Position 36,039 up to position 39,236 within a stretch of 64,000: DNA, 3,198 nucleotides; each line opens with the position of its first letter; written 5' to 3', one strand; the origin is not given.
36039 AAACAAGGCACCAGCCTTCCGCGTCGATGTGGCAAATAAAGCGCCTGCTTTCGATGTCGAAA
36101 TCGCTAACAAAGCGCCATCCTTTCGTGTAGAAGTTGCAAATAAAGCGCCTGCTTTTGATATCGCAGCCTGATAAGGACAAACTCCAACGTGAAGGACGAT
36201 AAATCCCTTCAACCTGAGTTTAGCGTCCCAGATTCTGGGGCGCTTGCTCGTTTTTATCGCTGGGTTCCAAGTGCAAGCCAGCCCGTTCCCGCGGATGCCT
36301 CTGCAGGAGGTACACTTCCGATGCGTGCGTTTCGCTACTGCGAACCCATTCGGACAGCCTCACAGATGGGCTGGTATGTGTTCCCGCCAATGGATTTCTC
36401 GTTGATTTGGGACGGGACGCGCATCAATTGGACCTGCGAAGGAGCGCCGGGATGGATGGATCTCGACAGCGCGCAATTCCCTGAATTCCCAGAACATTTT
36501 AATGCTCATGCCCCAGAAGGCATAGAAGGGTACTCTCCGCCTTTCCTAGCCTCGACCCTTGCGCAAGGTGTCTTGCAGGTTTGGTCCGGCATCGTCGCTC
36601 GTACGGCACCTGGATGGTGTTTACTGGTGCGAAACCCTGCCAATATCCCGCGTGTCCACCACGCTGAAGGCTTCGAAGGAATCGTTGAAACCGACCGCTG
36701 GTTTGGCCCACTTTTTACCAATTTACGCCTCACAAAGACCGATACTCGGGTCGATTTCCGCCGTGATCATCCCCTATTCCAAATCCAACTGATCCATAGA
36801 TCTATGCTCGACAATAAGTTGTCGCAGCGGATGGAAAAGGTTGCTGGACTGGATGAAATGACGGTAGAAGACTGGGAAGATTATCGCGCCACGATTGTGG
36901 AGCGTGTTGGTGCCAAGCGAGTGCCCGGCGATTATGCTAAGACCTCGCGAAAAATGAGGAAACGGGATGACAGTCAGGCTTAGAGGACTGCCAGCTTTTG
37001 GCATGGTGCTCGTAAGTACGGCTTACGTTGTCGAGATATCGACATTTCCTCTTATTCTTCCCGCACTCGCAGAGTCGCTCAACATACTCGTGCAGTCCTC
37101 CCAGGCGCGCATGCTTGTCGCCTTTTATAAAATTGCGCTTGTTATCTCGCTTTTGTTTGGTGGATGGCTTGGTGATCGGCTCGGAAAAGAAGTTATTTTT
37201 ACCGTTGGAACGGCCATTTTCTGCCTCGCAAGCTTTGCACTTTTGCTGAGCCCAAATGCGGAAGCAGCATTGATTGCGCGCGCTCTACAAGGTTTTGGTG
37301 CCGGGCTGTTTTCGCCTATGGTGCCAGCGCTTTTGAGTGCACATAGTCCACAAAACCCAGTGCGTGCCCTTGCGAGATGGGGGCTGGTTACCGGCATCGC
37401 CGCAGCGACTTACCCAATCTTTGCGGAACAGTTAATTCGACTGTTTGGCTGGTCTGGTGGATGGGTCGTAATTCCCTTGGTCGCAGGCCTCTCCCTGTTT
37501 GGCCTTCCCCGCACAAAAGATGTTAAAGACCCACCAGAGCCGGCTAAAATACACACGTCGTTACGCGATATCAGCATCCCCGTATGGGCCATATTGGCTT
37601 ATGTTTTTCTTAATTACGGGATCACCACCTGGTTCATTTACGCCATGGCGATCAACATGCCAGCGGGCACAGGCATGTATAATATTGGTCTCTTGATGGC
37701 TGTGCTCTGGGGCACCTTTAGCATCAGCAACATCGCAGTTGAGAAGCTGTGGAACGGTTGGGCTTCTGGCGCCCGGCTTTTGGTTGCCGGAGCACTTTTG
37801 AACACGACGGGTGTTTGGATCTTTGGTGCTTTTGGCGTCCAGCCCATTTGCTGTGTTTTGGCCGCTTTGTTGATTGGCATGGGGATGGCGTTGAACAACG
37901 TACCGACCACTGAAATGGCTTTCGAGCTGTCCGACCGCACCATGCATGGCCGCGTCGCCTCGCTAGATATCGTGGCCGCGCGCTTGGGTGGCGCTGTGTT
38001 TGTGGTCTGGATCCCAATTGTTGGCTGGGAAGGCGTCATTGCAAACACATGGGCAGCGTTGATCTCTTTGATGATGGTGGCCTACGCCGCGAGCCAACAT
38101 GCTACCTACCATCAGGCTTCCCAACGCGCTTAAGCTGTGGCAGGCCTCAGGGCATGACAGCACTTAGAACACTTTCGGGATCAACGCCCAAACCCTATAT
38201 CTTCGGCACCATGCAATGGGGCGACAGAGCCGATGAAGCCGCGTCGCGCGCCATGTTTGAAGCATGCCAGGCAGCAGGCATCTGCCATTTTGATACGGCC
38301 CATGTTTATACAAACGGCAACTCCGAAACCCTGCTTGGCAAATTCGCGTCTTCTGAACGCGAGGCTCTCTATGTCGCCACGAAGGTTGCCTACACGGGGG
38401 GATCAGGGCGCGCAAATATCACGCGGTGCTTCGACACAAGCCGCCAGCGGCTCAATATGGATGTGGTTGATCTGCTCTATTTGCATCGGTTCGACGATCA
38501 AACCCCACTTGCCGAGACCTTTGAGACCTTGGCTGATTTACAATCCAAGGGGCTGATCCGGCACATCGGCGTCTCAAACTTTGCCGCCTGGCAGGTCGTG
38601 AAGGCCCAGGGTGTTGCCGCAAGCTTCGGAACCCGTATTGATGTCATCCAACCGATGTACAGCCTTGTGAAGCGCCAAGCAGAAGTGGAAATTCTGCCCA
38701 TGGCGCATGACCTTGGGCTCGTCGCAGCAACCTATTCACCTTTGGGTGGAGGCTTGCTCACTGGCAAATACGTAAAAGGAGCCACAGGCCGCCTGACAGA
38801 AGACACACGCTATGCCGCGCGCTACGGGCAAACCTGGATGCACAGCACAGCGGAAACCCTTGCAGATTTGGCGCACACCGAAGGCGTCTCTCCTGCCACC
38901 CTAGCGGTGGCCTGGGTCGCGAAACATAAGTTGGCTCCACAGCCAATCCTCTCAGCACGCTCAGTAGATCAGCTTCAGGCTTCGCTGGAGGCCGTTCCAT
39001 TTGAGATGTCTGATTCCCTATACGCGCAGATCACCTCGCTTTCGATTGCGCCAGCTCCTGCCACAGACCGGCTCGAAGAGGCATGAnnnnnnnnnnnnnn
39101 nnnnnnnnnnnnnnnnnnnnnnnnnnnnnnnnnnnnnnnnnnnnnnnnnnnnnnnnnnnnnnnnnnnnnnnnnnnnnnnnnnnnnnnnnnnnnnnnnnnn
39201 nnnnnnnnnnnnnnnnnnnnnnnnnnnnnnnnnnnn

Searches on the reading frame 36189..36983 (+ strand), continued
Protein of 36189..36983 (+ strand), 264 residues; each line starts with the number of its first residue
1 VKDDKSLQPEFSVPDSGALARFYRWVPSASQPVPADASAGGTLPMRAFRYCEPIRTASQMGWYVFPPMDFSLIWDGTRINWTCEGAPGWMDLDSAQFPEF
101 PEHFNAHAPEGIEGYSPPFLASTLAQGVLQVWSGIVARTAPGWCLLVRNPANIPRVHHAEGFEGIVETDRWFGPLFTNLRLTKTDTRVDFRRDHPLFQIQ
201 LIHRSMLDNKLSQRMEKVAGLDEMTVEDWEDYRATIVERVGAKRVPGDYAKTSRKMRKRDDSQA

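Call 46: search_protein_families(library=pfam, proteins=[L013:1388-2827:+, L013:56-1327:+, L012:1275-2621:-, L013:4790-5566:+], max_evalue=0.001)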
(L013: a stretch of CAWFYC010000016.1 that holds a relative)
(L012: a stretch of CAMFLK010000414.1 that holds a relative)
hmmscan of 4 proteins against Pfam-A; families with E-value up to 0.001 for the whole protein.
L013:1388-2827:+ (479 aa): 3 families
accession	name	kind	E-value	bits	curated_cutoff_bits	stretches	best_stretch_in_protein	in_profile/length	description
PF19289.4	PmbA_TldD_3rd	-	3.1e-67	226.4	22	1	243-476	2-220/220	PmbA/TldA metallopeptidase C-terminal domain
PF19290.4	PmbA_TldD_2nd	-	1.5e-15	58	20.9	1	130-235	6-109/109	PmbA/TldA metallopeptidase central domain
PF01523.21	PmbA_TldD_1st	-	1.1e-11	45.1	20.9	1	39-101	2-64/65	PmbA/TldA metallopeptidase domain 1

L013:56-1327:+ (423 aa): 3 families
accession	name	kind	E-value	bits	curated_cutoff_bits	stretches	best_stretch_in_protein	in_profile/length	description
PF12860.13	PAS_7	-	7.3e-34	116.8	27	2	61-174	1-114/115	PAS fold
PF02518.31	HATPase_c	-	2.2e-29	102.5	26.4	1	305-416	2-110/111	Histidine kinase-, DNA gyrase B-, and HSP90-like ATPase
PF00512.31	HisKA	-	3.3e-18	65.9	26.9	1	190-258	1-66/66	His Kinase A (phospho-acceptor) domain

L012:1275-2621:- (448 aa): 2 families
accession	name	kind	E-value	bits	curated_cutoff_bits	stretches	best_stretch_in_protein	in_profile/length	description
PF14559.12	TPR_19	-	3.1e-07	31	25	0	215-243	7-35/68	Tetratricopeptide repeat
PF13431.12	TPR_17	-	0.00072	20.1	24.4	0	223-241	3-21/34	Tetratricopeptide repeat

L013:4790-5566:+ (258 aa): 3 families
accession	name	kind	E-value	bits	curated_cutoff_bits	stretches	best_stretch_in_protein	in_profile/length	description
PF25182.1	NonGDSL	-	3.6e-45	154.4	80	1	36-248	5-218/220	Non-GDSL lipase-like family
PF13472.12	Lipase_GDSL_2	-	2.7e-18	67.5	32.9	1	63-234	1-177/178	GDSL-like Lipase/Acylhydrolase family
PF00657.28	Lipase_GDSL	-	3.2e-09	37.7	23.6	1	61-238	1-206/208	GDSL-like Lipase/Acylhydrolase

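Call 58: search_protein_families(library=pfam, proteins=[L010:2149-3216:+, L010:5876-7087:+, L010:7121-8641:+, L022:967-2916:+, L022:6592-7488:-, L009:1644-3305:+, L009:5974-7326:+, L018:5008-5478:+, L018:1839-2822:+, L023:4797-5930:-], max_evalue=0.0001)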
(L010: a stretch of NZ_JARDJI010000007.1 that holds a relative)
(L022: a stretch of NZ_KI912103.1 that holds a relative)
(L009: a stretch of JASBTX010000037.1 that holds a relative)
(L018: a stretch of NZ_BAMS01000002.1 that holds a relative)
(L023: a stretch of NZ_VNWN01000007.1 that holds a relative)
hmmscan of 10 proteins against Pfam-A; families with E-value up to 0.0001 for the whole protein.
L010:2149-3216:+ (355 aa): 0 families

L010:5876-7087:+ (403 aa): 0 families

L010:7121-8641:+ (506 aa): 3 families
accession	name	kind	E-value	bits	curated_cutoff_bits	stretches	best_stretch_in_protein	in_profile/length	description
PF01435.24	Peptidase_M48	-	8.8e-25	88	20.3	1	85-282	4-184/186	Peptidase family M48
PF13432.12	TPR_16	-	1.1e-06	29.4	32.7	1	344-396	11-63/65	Tetratricopeptide repeat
PF23914.1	TPR_CcmH_CycH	-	4.5e-05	23.8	42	1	358-455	44-140/158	Cytochrome c-type biogenesis protein H TPR domain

L022:967-2916:+ (649 aa): 0 families

L022:6592-7488:- (298 aa): 1 family
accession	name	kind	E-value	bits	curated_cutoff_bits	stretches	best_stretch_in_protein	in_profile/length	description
PF00990.26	GGDEF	-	3.8e-39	134.5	23.8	1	139-294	1-161/161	Diguanylate cyclase, GGDEF domain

L009:1644-3305:+ (553 aa): 2 families
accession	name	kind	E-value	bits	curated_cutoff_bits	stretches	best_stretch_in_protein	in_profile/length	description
PF02540.23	NAD_synthase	-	9.7e-70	234.9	21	1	272-523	6-240/242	NAD synthase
PF00795.27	CN_hydrolase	-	9.8e-26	91.1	23.2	1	6-244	1-247/256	Carbon-nitrogen hydrolase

L009:5974-7326:+ (450 aa): 1 family
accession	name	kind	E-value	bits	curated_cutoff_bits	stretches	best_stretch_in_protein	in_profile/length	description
PF00202.27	Aminotran_3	-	1.5e-89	300.9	30.5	1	30-444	10-400/403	Aminotransferase class-III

L018:5008-5478:+ (156 aa): 1 family
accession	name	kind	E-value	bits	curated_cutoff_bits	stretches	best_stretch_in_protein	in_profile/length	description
PF01323.26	DSBA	-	5.6e-05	23.4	25.6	1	75-142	120-185/191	DSBA-like thioredoxin domain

L018:1839-2822:+ (327 aa): 1 family
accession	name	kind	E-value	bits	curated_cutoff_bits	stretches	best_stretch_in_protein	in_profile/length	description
PF00291.31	PALP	-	3.7e-80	269.8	35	1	20-309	6-295/295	Pyridoxal-phosphate dependent enzyme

L023:4797-5930:- (377 aa): 1 family
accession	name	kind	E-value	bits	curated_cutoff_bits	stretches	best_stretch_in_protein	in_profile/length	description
PF00266.25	Aminotran_5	-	9e-13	48.4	21.5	1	24-335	31-338/371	Aminotransferase class-V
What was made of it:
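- Tried and rejected: Neighbours in Mesorhizobium, Rhizobium, Sneathiella and a Paracoccaceae MAG are unrelated to each other (call 58).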

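Call 60: search_dna_similar(query=window:36189-36983:+, collection=plasmids, mode=protein, max_evalue=0.001, max_rows=40, rows=spread)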
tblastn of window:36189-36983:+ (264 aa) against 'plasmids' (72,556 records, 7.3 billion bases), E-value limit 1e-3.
Records with a match: 5; places in all: 5; records where one place covers at least 80% of the query: 2.
Best place of each record, by identity: <60% 5.
By first word of the organism name: Rhizobium 2; Sinorhizobium 2; Niveispirillum 1.
By predicted mobility (MOB-suite, as given by PLSDB): non-mobilizable 3; conjugative 2.
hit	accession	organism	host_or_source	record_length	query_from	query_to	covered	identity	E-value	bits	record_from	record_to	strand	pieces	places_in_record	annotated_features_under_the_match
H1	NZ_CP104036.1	Rhizobium sp. SRDI969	Pisum sativum,Cell culture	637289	7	258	95%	49.6%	9e-78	262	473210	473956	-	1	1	DUF6065 family protein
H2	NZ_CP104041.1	Rhizobium sp. WSM4643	Pisum sativum,Cell culture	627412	7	258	95%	49.6%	1e-77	262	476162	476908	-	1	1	DUF6065 family protein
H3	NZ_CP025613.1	Niveispirillum cyanobacteriorum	sing cell,cyanobacterial aggregates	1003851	31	207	67%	27.0%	2e-5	53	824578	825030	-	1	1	none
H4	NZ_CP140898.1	Sinorhizobium medicae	Medicago lupulina,whole organism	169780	50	210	61%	25.9%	3e-6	56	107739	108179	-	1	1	DUF6065 family protein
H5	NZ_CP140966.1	Sinorhizobium medicae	Medicago lupulina,whole organism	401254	50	210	61%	25.9%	3e-6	56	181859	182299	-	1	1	DUF6065 family protein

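Call 61: get_annotated_region(hit=H4, flank=6000)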
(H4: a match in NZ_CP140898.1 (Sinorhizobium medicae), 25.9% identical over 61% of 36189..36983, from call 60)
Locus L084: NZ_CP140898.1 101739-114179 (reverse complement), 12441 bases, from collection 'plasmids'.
description: Sinorhizobium medicae strain ml49 plasmid pMl1, complete sequence
organism: Sinorhizobium medicae (NCBI taxid 110321)
taxonomy: Bacteria; Pseudomonadota; Alphaproteobacteria; Hyphomicrobiales; Rhizobiaceae; Sinorhizobium; Sinorhizobium medicae
host: -; source: Medicago lupulina,whole organism; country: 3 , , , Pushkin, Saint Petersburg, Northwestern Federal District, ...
typing (MOB-suite, as given by PLSDB): conjugative; replicon rep_cluster_492; relaxase MOBP; mating-pair formation MPF_T
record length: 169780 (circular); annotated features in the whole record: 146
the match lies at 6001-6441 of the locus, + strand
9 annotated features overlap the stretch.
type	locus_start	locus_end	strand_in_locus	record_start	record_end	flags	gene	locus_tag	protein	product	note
CDS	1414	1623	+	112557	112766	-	-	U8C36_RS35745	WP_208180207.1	hypothetical protein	-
CDS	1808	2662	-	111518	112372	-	-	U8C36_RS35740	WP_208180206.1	class I SAM-dependent methyltransferase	-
CDS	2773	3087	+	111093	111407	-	-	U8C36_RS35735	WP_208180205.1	hypothetical protein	-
CDS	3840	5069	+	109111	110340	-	-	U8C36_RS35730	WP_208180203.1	amidohydrolase family protein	-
CDS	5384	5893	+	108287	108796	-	-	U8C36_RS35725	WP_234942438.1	hypothetical protein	-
CDS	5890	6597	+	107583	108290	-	-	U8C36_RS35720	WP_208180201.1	DUF6065 family protein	-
CDS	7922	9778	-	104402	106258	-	-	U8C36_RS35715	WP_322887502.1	S8 family serine peptidase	GO:0006508 - proteolysis [Evidence IEA]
CDS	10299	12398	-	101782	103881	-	-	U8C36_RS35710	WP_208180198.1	type IV secretory system conjugative DNA transfer family protein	-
CDS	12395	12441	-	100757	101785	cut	virB11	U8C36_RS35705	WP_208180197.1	P-type DNA transfer ATPase VirB11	GO:0044097 - secretion by the type IV secretion system [Evidence IEA]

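Call 62: get_annotated_region(hit=H1, flank=4000)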
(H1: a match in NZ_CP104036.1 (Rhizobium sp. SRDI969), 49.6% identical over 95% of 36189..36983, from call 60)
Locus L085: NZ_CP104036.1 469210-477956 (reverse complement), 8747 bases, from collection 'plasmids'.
description: Rhizobium sp. SRDI969 plasmid pSRDI969_1, complete sequence
organism: Rhizobium sp. SRDI969 (NCBI taxid 3138252)
taxonomy: Bacteria; Pseudomonadota; Alphaproteobacteria; Hyphomicrobiales; Rhizobiaceae; Rhizobium; Rhizobium sp. SRDI969
host: -; source: Pisum sativum,Cell culture; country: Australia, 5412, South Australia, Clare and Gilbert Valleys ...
typing (MOB-suite, as given by PLSDB): non-mobilizable
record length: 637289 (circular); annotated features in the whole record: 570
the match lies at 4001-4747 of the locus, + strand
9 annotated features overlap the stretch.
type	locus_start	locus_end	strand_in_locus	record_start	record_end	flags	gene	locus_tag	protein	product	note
CDS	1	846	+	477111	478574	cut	-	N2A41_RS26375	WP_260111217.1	aldehyde dehydrogenase family protein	-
CDS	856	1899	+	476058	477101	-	-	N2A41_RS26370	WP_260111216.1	tartrate dehydrogenase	GO:0046395 - carboxylic acid catabolic process [Evidence IEA]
CDS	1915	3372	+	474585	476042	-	-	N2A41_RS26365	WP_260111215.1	NAD-dependent succinate-semialdehyde dehydrogenase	-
CDS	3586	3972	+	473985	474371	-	-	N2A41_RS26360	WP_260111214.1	hypothetical protein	-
CDS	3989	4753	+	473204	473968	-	-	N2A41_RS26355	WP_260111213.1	DUF6065 family protein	-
CDS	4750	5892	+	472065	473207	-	-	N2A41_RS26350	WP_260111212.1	MFS transporter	GO:0055085 - transmembrane transport [Evidence IEA]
CDS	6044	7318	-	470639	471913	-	-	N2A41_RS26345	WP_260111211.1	FAD-binding oxidoreductase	-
CDS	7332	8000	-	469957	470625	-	-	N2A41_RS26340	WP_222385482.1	haloacid dehalogenase type II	GO:0006805 - xenobiotic metabolic process [Evidence IEA]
CDS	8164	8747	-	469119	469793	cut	-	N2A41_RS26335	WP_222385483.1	aldolase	-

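Call 63: get_annotated_region(hit=H3, flank=6000)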
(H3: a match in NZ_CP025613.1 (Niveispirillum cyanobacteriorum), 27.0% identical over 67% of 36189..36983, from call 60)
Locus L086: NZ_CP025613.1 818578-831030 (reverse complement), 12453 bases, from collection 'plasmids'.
description: Niveispirillum cyanobacteriorum strain TH16 plasmid unnamed1, complete sequence
organism: Niveispirillum cyanobacteriorum (NCBI taxid 1612173)
taxonomy: Bacteria; Pseudomonadota; Alphaproteobacteria; Rhodospirillales; Azospirillaceae; Niveispirillum; Niveispirillum cyanobacteriorum
host: -; source: sing cell,cyanobacterial aggregates; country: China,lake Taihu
typing (MOB-suite, as given by PLSDB): non-mobilizable; mating-pair formation MPF_T
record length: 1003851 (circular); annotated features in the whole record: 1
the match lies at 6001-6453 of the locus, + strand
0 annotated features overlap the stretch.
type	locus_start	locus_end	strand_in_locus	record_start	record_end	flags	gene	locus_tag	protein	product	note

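Call 70: find_related_loci(query=window:36189-36983:+, collection=metagenome_contigs, flank=3000)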
Query window:36189-36983:+ (264 aa) in metagenome_contigs; peptide patterns used: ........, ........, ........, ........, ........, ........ (x = any residue, [..] = any of these).
138 stretches matched a pattern; 1 encode a relative of the query (tblastn E <= 1e-3); 1 distinct loci.
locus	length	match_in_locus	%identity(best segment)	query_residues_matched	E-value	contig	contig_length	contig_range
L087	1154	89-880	88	1-264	0e+0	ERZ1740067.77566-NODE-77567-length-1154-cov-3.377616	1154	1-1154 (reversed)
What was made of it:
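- Tried and rejected: (8) The metagenome scan added only one short locus (call 70).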

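Call 72: find_encoding_contigs(protein=P0006, flank=3000, max_places=1)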
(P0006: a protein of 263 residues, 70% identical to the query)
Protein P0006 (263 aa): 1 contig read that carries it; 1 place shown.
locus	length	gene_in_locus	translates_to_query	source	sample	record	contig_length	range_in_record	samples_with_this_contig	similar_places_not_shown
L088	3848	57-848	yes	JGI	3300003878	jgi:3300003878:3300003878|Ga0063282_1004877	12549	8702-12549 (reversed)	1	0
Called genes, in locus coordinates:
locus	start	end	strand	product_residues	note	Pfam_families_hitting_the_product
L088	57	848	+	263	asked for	PF19541:DUF6065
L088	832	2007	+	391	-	PF07690:MFS_1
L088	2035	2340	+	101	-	PF01266:DAO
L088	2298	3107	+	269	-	PF01266:DAO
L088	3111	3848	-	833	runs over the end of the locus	PF01266:DAO, PF16350:FAO_M, PF01571:GCV_T, PF08669:GCV_T_C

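Call 73: find_encoding_contigs(protein=P0007, flank=3000, max_places=1)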
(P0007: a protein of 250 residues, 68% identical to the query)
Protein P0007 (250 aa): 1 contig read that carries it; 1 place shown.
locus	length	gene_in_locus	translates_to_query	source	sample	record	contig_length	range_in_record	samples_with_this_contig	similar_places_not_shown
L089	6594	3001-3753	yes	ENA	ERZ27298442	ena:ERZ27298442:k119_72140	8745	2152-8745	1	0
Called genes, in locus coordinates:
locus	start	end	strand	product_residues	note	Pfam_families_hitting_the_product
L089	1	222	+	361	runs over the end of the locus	PF02653:BPD_transp_2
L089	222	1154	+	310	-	-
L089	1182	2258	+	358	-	PF02608:Bmp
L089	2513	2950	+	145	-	-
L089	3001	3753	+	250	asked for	PF19541:DUF6065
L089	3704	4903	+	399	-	PF00083:Sugar_tr (weak), PF07690:MFS_1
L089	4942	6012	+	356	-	PF01266:DAO, PF13450:NAD_binding_8 (weak)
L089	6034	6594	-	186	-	?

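Call 74: find_encoding_contigs(protein=P0011, flank=3000, max_places=1)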
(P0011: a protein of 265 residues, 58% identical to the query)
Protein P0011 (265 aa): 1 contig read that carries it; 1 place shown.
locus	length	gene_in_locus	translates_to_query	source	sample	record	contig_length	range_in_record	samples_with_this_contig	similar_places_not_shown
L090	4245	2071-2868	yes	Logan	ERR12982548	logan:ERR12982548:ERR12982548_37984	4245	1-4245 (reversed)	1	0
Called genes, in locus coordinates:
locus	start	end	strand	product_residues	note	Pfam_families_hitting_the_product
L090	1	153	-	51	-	?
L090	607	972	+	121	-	-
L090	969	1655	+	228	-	PF08450:SGL (faint), PF10282:Lactonase (faint)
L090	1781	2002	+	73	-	-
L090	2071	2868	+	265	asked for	PF19541:DUF6065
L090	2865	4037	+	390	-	PF07690:MFS_1, PF00083:Sugar_tr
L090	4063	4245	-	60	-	?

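Call 75: find_encoding_contigs(protein=P0012, flank=3000, max_places=1)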
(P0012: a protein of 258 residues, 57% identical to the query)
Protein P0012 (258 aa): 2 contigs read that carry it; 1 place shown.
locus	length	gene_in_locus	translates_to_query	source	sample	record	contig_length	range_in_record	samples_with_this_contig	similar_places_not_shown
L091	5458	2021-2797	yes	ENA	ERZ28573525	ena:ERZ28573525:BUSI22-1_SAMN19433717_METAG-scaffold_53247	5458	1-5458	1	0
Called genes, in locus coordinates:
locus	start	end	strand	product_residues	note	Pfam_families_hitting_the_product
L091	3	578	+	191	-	?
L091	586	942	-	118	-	PF25212:HVO_A0114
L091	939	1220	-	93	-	PF20126:TumE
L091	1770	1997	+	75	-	-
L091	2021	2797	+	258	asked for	PF19541:DUF6065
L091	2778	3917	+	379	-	PF07690:MFS_1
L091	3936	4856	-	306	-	PF09296:NUDIX-like, PF09297:Zn_ribbon_NUD, PF00293:NUDIX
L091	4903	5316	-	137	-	PF01230:HIT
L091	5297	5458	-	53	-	?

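Call 81: find_homologous_proteins(query=L016:40-498:+, max_evalue=0.001)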
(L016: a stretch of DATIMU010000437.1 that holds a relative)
Query L016:40-498:+: 19 candidates shared short words with the query, none scored E <= 0.001.
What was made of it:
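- Tried and rejected: A VRLGG-type repeat protein found none (call 81).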

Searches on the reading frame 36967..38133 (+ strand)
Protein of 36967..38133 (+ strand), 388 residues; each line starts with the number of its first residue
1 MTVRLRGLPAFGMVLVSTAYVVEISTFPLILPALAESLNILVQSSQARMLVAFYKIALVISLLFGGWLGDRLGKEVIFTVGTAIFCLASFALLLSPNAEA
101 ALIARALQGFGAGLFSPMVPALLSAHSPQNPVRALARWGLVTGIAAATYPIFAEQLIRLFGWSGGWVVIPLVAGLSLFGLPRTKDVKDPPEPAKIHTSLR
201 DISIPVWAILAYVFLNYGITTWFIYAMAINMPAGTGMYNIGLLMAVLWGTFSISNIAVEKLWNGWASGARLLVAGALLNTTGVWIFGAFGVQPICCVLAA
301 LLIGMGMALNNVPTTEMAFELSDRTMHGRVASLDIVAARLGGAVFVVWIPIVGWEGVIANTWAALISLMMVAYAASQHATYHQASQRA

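Call 4: search_protein_families(library=pfam, proteins=[window:36967-38133:+], max_evalue=0.1)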
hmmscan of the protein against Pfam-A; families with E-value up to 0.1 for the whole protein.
window:36967-38133:+ (388 aa): 2 families
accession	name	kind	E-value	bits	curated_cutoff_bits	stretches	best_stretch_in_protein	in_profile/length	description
PF07690.21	MFS_1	-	1.1e-29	103.8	33.4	1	18-345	6-346/347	Major Facilitator Superfamily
PF00083.30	Sugar_tr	-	6.7e-11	42.2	22.3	1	43-131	44-135/452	Sugar (and other) transporter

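Call 5: search_protein_families(library=ncbifam, proteins=[window:36967-38133:+], max_evalue=0.1)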
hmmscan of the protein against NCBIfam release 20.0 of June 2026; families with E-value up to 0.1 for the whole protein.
window:36967-38133:+ (388 aa): 24 families
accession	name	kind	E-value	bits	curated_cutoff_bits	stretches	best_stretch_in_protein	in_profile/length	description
TIGR00711.1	efflux_EmrB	subfamily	8.2e-15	54.5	230.2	1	12-163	6-156/485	DHA2 family efflux MFS transporter permease subunit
NF000025.1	MFS_efflux_tcmA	exception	1.6e-11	43.7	999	1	8-168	25-185/538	tetracenomycin C efflux MFS transporter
NF000391.1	EmrB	exception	1.9e-11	43.3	925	1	28-168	31-168/501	multidrug efflux MFS transporter permease subunit EmrB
NF008654.0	PRK11652.1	equivalog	1.4e-10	40.7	479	1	31-169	29-169/397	multidrug efflux MFS transporter EmrD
NF007782.0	PRK10473.1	subfamily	5.1e-10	39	417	1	10-371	8-366/394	MdtL family multidrug efflux MFS transporter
TIGR00880.1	2_A_01_02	superfamily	5.2e-10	39.6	131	1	49-178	2-132/141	multidrug resistance protein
NF008314.0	PRK11102.1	equivalog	6.6e-10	38.8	303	1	30-173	29-174/396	Bcr/CflA family multidrug efflux MFS transporter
NF052292.1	efflux_CraA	equivalog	3.6e-09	36.2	725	1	11-183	16-189/409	chloramphenicol efflux MFS transporter CraA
NF011571.1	PRK14995.1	subfamily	6.1e-09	35.1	701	1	28-172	26-171/493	SmvA family efflux MFS transporter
TIGR00879.1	SP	subfamily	3.4e-08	32.5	237.8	1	42-130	96-187/510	sugar porter family MFS transporter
NF053813.1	MFS_TcaB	equivalog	4.2e-08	32.3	475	1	23-173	21-170/396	putative multidrug effflux MFS transporter TcaB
NF000089.1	qac_MFS_AB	exception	4.8e-08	32.2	900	1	14-211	23-229/514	QacA/B family quaternary ammonium compound efflux MFS transporter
NF033896.2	MFS_LfrA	equivalog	6.7e-08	31.6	825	1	27-213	39-230/504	efflux MFS transporter LfrA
TIGR00895.1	2A0115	subfamily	1.1e-07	31.2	418.55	1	24-168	33-176/398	aromatic acid/H+ symport family MFS transporter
NF007799.0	PRK10504.1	subfamily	1.2e-07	31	426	1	29-118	31-118/471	multidrug transporter subunit MdtD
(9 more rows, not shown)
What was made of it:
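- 36967..38133 (+): 12-TM MFS transporter of the drug:H+ antiporter (EmrB/Bcr/MdtL-like) type. It overlaps the end of the DUF6065 gene by 17 nt and is the candidate exporter. Calls 4 and 5 (MFS_1 E 1e-29; weak subfamily hits to efflux pumps).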

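Call 35: search_protein_families(library=padloc, proteins=[window:36967-38133:+], max_evalue=0.01)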
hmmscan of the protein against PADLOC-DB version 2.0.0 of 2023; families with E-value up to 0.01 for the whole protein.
window:36967-38133:+ (388 aa): 0 families

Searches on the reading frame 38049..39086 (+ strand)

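Call 4: search_protein_families(library=pfam, proteins=[window:38049-39086:+], max_evalue=0.1)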
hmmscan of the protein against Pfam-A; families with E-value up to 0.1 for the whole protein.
window:38049-39086:+ (345 aa): 1 family
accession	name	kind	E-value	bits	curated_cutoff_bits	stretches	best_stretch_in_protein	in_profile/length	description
PF00248.27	Aldo_ket_red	-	4.2e-66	223.4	24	1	51-332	3-290/291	Aldo/keto reductase family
